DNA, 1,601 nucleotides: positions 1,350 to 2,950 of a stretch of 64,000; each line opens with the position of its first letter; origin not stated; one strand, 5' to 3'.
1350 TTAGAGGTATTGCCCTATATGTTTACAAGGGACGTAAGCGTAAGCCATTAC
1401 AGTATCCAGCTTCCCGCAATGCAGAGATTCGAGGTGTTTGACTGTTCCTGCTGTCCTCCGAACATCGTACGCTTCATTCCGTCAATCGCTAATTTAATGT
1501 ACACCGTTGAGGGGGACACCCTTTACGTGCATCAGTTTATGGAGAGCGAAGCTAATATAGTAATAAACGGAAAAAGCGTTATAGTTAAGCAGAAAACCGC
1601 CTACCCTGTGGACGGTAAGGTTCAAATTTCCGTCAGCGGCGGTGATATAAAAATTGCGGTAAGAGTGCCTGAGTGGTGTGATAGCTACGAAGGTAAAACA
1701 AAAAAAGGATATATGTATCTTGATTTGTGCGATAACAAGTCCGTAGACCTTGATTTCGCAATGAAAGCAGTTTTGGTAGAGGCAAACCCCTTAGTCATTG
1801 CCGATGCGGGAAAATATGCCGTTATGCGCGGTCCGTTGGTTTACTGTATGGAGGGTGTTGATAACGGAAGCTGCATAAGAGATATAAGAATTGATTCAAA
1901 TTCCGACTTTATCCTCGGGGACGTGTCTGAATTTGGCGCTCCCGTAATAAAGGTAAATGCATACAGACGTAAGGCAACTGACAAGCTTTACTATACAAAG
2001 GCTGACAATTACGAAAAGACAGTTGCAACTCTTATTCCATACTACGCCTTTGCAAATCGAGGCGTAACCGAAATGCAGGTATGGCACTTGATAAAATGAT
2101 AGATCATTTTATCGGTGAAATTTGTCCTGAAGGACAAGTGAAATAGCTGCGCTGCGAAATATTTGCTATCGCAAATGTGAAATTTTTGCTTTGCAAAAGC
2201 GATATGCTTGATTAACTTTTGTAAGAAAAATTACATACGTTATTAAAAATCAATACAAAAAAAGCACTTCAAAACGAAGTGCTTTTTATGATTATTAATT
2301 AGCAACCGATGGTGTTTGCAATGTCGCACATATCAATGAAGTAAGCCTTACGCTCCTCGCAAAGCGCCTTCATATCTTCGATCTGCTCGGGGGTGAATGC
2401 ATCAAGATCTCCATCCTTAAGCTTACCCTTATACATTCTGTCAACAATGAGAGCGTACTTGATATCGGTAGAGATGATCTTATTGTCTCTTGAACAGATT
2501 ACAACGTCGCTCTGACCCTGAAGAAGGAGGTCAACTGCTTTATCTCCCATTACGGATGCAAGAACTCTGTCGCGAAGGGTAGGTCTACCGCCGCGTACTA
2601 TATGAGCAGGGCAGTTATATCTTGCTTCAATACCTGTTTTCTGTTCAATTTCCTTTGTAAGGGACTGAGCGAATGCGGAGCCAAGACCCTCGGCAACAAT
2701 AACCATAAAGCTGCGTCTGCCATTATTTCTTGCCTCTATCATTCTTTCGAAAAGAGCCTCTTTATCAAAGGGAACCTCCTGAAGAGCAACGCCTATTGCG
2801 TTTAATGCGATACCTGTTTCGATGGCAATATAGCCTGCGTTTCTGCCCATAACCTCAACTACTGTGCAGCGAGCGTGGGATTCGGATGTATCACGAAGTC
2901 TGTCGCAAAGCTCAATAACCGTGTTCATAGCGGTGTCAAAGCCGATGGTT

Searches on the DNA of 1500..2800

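Call 25: search_rna_families(source=window, start=1500, end=2800, threshold=evalue, max_evalue=1, show_alignments=1)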
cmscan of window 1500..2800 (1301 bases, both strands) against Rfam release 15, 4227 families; matches with E-value up to 1: 3.
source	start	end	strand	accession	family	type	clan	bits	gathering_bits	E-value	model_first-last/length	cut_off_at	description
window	2113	2188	+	RF01706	Gut-1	Gene; sRNA;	-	52.7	50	2.9e-09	1-77/77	no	Gut-1 RNA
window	2225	2285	+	RF02844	RefA9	Gene; antisense;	-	27.1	49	0.12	1-64/64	no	Enterococcus sRNA A9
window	2187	2287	+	RF02503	Atu_C9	Gene; sRNA;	-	16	40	0.12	86-192/192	no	Rhizobiales sRNA Atu_C9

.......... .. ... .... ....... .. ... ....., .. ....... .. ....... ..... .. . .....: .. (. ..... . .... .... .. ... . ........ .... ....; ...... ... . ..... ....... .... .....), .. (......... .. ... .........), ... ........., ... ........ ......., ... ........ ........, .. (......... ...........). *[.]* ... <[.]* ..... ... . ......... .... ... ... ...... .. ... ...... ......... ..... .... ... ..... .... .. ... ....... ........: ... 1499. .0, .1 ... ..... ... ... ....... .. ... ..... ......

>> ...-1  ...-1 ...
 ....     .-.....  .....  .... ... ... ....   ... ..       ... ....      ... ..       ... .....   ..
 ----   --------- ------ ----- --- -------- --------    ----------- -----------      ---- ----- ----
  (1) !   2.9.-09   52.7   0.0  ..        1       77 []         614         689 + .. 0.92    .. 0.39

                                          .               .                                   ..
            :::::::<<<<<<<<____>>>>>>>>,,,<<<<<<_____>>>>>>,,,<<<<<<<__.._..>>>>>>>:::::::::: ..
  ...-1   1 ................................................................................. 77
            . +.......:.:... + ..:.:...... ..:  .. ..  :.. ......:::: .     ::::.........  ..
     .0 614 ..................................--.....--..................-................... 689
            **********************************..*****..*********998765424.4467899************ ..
